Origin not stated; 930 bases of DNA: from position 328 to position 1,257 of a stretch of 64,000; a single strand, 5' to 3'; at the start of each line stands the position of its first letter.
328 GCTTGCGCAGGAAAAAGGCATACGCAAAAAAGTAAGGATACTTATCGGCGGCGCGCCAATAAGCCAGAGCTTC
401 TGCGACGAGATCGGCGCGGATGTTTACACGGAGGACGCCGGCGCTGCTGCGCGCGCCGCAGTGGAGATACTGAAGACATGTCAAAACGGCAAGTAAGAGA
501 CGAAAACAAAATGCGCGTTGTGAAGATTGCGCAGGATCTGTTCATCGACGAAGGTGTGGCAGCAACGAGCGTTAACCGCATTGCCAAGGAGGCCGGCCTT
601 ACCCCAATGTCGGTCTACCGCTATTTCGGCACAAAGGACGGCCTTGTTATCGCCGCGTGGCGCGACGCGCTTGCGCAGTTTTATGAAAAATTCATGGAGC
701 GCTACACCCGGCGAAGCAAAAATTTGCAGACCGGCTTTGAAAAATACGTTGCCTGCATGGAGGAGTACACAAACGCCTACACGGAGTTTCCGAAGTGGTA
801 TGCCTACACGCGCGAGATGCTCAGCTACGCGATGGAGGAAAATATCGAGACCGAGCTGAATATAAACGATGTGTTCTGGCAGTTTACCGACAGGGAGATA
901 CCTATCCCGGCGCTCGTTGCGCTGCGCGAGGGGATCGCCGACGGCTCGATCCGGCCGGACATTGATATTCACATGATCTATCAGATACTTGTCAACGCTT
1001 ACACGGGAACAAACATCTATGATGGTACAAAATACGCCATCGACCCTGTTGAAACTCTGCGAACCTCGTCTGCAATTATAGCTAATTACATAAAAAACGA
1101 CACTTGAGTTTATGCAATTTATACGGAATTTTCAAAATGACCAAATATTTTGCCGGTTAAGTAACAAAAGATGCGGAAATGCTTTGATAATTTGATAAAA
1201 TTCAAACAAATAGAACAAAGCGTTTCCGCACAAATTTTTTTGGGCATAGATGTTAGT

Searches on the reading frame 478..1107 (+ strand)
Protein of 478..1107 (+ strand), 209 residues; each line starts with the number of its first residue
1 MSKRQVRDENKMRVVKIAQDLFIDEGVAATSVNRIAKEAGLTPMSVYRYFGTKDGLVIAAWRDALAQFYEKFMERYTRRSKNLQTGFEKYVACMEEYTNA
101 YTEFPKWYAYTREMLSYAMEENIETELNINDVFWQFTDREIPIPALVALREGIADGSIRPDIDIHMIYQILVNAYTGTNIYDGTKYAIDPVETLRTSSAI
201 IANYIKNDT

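Call 31: find_encoding_contigs(protein=window:478-1107:+, flank=10000, max_places=2)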
Protein window:478-1107:+ (209 aa): 4 contigs read that carry it; 2 places shown.
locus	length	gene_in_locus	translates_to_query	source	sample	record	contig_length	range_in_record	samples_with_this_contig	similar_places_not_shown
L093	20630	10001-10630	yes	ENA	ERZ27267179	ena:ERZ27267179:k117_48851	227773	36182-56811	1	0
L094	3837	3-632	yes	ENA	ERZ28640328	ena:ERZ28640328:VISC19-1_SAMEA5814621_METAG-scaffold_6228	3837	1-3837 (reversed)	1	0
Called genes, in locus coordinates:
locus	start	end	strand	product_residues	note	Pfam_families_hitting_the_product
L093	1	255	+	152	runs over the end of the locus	-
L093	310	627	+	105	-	-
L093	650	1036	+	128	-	-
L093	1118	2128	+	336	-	PF00044:Gp_dh_N, PF02800:Gp_dh_C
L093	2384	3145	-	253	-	PF01925:TauE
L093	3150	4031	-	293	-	PF00753:Lactamase_B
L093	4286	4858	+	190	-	PF06912:DUF1275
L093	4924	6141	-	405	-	PF02574:S-methyl_trans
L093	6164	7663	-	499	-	PF00111:Fer2 (weak), PF17651:Raco_middle, PF14574:RACo_C_ter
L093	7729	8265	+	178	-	PF10050:DUF2284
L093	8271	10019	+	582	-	PF01208:URO-D, PF02607:B12-binding_2, PF02310:B12-binding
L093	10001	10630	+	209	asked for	PF00440:TetR_N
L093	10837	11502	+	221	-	PF00027:cNMP_binding (faint), PF13545:HTH_Crp_2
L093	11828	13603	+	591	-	PF06100:MCRA, PF13450:NAD_binding_8 (faint)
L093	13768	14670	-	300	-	PF00403:HMA (weak), PF13386:DsbD_2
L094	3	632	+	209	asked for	PF00440:TetR_N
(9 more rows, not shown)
